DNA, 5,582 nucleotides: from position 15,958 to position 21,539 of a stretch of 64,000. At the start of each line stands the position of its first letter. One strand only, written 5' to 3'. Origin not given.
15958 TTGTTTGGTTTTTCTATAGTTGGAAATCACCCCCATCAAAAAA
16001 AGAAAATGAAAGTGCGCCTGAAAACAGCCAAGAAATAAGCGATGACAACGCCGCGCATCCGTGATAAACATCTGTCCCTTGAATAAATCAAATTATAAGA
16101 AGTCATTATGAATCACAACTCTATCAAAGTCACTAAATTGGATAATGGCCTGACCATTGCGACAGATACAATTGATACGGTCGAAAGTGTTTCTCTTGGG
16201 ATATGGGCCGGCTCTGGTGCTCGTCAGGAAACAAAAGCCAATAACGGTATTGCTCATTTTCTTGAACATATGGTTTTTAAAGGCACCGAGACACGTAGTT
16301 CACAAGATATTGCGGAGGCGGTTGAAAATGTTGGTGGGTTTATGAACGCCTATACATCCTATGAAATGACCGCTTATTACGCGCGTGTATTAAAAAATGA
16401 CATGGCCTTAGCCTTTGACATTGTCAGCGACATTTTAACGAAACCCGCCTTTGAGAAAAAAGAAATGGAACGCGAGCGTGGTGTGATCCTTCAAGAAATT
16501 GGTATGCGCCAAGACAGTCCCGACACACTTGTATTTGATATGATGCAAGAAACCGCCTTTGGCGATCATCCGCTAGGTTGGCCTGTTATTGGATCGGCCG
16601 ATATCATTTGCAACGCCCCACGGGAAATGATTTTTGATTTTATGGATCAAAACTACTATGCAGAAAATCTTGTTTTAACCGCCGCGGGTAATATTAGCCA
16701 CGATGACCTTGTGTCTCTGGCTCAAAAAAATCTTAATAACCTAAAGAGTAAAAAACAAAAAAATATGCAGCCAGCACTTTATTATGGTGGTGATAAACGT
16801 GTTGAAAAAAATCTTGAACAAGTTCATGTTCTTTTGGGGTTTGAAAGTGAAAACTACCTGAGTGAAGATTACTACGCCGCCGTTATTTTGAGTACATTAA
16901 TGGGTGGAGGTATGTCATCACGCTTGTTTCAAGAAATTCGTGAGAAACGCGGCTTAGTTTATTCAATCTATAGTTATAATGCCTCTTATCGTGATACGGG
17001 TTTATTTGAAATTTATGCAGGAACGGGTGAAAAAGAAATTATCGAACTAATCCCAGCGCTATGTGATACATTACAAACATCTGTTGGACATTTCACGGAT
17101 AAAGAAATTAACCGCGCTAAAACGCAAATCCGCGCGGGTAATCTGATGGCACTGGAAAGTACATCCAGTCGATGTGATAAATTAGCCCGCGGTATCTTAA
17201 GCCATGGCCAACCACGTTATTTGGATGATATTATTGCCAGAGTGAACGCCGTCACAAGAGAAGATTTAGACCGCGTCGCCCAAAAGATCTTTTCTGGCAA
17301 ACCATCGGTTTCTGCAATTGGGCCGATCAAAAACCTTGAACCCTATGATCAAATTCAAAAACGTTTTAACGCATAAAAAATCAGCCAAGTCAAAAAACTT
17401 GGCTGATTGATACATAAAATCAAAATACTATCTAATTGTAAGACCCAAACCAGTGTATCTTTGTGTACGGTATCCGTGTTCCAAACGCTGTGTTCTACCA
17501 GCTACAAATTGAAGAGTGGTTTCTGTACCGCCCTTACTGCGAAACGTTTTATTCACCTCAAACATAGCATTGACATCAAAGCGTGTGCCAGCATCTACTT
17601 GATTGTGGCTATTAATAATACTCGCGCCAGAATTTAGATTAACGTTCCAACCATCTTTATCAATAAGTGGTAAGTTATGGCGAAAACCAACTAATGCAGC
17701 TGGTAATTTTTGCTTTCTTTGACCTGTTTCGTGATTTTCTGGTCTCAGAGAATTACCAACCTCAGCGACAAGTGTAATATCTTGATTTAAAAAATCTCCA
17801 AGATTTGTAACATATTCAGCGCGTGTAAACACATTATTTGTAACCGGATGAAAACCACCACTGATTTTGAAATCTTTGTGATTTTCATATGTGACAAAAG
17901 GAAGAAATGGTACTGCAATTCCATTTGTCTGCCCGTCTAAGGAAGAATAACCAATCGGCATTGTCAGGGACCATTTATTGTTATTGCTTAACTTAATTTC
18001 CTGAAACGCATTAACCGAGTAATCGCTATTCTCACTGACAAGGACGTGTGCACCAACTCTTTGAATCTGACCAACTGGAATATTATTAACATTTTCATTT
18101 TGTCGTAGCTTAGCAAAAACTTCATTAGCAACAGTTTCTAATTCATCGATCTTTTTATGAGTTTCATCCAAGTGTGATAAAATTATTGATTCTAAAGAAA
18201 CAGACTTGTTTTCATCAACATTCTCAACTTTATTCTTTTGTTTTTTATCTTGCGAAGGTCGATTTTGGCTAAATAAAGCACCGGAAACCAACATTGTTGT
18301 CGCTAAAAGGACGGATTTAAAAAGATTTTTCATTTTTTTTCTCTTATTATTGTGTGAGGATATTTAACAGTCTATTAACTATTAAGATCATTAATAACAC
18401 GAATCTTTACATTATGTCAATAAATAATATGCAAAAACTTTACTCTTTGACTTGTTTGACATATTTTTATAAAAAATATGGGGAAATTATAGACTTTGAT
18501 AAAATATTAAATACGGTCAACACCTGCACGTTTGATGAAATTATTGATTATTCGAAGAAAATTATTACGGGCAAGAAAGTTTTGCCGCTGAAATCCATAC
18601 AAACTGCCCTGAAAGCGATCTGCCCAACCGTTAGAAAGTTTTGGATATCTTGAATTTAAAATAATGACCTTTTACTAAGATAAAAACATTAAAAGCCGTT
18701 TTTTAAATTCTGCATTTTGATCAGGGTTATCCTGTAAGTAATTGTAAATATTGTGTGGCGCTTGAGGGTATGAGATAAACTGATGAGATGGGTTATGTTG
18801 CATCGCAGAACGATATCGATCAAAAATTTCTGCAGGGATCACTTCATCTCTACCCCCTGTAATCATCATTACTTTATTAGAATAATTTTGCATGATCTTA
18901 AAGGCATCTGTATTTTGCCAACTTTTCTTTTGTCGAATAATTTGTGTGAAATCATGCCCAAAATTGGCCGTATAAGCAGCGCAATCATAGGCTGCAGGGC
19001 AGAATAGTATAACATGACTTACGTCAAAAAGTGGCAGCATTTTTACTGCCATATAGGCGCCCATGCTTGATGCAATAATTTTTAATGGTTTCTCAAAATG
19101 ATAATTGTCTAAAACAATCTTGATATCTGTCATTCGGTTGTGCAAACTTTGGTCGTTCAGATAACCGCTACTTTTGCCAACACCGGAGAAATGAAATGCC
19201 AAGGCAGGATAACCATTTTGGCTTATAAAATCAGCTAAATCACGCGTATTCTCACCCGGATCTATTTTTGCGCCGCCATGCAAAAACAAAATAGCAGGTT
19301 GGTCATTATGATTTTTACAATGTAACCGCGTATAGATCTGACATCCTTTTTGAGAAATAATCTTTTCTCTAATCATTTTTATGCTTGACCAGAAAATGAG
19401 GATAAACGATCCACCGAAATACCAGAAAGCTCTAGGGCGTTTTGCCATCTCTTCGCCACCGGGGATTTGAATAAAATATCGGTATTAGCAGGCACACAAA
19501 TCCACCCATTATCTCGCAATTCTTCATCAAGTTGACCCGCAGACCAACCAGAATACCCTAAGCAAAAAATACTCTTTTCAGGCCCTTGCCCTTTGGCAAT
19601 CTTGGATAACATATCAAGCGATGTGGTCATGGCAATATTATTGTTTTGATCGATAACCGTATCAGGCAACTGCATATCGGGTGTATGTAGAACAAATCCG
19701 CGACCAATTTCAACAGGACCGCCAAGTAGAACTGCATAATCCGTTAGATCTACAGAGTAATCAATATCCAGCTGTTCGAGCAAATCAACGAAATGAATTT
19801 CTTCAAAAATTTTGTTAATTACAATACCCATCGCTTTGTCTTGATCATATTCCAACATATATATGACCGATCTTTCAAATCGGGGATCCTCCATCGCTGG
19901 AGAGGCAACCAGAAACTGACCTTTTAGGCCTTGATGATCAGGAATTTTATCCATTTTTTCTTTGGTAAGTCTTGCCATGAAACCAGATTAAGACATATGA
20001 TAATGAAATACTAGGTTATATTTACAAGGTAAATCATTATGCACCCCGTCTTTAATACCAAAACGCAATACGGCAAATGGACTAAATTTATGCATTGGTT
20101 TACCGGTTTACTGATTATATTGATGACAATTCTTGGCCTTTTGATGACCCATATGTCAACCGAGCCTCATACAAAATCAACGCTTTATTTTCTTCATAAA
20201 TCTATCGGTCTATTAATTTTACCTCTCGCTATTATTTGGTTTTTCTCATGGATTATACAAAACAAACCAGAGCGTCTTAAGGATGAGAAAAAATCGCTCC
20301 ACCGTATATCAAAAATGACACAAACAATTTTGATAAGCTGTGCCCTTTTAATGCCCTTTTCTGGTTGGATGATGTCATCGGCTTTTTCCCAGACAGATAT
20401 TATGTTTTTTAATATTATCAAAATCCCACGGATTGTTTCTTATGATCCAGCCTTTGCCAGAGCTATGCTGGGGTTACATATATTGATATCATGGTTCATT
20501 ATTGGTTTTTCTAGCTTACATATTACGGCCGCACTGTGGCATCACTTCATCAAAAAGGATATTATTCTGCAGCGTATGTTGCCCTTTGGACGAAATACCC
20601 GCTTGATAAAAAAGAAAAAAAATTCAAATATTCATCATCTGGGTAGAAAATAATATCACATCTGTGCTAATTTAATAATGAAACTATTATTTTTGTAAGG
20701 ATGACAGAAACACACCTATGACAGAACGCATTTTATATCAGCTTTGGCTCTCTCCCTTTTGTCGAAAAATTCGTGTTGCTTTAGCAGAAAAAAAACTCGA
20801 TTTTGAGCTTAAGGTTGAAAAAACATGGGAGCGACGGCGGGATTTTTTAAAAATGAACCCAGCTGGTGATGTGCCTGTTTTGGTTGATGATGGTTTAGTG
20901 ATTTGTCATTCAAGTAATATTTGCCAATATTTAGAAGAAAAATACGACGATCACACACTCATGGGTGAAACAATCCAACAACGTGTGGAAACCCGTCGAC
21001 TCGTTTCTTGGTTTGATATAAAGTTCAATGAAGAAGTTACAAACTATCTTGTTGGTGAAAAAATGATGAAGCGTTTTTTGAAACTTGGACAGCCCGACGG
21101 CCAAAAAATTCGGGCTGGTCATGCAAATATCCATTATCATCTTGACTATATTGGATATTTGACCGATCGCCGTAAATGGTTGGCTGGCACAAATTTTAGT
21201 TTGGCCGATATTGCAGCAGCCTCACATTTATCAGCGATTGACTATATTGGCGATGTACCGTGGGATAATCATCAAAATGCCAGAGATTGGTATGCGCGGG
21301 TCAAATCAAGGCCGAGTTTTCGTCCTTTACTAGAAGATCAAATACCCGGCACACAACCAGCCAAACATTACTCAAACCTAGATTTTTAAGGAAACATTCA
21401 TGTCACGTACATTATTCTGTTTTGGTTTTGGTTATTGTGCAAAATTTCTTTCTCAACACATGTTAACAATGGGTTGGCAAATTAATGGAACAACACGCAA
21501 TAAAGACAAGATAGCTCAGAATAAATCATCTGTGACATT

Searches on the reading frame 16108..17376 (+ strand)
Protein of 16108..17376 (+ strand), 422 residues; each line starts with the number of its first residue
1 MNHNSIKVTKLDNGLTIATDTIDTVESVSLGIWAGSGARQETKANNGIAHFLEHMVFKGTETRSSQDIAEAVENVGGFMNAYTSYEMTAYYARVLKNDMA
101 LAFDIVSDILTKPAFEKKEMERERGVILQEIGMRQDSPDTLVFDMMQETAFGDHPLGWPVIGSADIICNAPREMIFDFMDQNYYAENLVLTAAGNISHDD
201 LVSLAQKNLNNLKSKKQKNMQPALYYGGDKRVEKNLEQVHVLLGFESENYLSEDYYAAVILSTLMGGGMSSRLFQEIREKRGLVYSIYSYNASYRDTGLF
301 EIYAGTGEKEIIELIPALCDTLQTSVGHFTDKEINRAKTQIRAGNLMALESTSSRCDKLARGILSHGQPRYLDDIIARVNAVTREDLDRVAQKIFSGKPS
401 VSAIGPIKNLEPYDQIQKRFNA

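Call 59: search_protein_families(library=ncbifam, proteins=[window:16108-17376:+], max_evalue=0.00001)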
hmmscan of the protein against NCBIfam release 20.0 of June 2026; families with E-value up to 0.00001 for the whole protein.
window:16108-17376:+ (422 aa): 4 families
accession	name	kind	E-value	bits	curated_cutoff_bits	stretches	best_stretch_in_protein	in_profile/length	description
NF047421.1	YfmH_fam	equivalog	2.2e-33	116.1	250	1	37-397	51-413/425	EF-P 5-aminopentanol modification-associated protein YfmH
NF047422.1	YfmF_fam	equivalog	3.8e-29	101.8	285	1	101-394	100-401/412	EF-P 5-aminopentanol modification-associated protein YfmF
NF011681.0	PRK15101.1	equivalog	1.9e-20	72.5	765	1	9-219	47-262/961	pitrilysin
TIGR02110.1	PQQ_syn_pqqF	equivalog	6e-20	71.6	320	1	36-276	30-275/697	pyrroloquinoline quinone biosynthesis protein PqqF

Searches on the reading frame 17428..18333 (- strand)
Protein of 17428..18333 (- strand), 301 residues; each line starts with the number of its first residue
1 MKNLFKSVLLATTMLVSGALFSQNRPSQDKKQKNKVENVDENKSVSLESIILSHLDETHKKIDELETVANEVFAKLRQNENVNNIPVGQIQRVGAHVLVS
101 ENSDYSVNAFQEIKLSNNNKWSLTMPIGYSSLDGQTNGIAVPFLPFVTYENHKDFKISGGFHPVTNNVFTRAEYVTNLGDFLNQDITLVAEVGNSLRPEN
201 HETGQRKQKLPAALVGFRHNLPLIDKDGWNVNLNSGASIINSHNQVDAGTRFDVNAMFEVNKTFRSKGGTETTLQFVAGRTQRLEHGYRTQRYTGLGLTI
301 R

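Call 9: search_protein_families(library=pfam, proteins=[window:17428-18333:-])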
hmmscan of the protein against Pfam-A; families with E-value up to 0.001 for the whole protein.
window:17428-18333:- (301 aa): 1 family
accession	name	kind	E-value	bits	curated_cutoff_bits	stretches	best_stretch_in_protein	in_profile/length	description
PF17561.7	TssO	-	0.00011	22.8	29.2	1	6-80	14-89/148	Type VI secretion system, TssO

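Call 59: search_protein_families(library=ncbifam, proteins=[window:17428-18333:-], max_evalue=0.00001)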
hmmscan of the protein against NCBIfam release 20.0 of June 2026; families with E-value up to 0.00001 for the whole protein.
window:17428-18333:- (301 aa): 0 families

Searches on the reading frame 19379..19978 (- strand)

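Call 59: search_protein_families(library=ncbifam, proteins=[window:19379-19978:-], max_evalue=0.00001)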
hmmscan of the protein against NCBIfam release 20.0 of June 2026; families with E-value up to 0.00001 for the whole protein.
window:19379-19978:- (199 aa): 7 families
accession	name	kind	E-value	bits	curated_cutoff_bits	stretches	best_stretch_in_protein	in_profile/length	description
NF001268.0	PRK00228.1-4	equivalog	6.9e-58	195.7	216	1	13-199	9-201/201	YqgE/AlgH family protein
NF001266.0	PRK00228.1-1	equivalog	1.4e-56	191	198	1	18-199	4-187/187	YqgE/AlgH family protein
NF001267.0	PRK00228.1-2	equivalog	1.9e-45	154.9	284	1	14-199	6-192/192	YqgE/AlgH family protein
NF001271.0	PRK00228.2-3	equivalog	1.5e-26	93.3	254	1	9-186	1-173/189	YqgE/AlgH family protein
NF001270.0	PRK00228.2-2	equivalog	1e-22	80.6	225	1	12-186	5-177/193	YqgE/AlgH family protein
NF001272.0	PRK00228.2-4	equivalog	5.2e-17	61.8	241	1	16-184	14-180/198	YqgE/AlgH family protein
NF001269.0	PRK00228.2-1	equivalog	4.3e-14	52.7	278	1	16-184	17-183/201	YqgE/AlgH family protein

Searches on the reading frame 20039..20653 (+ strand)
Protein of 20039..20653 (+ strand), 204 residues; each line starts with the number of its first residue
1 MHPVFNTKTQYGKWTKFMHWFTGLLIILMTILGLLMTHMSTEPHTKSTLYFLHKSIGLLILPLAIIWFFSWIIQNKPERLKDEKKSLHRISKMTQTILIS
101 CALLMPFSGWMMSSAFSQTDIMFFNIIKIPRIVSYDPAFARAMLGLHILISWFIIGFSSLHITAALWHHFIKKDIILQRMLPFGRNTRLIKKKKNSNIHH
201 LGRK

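Call 9: search_protein_families(library=pfam, proteins=[window:20039-20653:+])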
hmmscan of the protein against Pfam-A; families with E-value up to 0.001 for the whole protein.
window:20039-20653:+ (204 aa): 1 family
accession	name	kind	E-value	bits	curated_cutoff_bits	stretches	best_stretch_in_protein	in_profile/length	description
PF01292.26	Ni_hydr_CYTB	-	5.8e-27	95.1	30.1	1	11-182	2-178/179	Prokaryotic cytochrome b561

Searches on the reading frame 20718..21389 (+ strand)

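Call 9: search_protein_families(library=pfam, proteins=[window:20718-21389:+])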
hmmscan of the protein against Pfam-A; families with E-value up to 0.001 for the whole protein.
window:20718-21389:+ (223 aa): 6 families
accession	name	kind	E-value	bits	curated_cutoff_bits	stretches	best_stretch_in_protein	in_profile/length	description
PF13417.12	GST_N_3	-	7.5e-20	71.5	22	1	6-78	1-73/75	Glutathione S-transferase, N-terminal domain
PF13409.12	GST_N_2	-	1.2e-19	71.1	25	1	12-74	2-69/70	Glutathione S-transferase, N-terminal domain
PF02798.26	GST_N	-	1.2e-14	54.8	20.9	1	5-73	4-75/76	Glutathione S-transferase, N-terminal domain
PF00043.30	GST_C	-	5.5e-06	27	20.7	1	148-199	42-93/93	Glutathione S-transferase, C-terminal domain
PF13410.11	GST_C_2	-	8.8e-05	23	24.9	1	148-194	22-69/69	Glutathione S-transferase, C-terminal domain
PF14497.11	GST_C_3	-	0.00046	20.8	21.6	0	148-201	41-97/104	Glutathione S-transferase, C-terminal domain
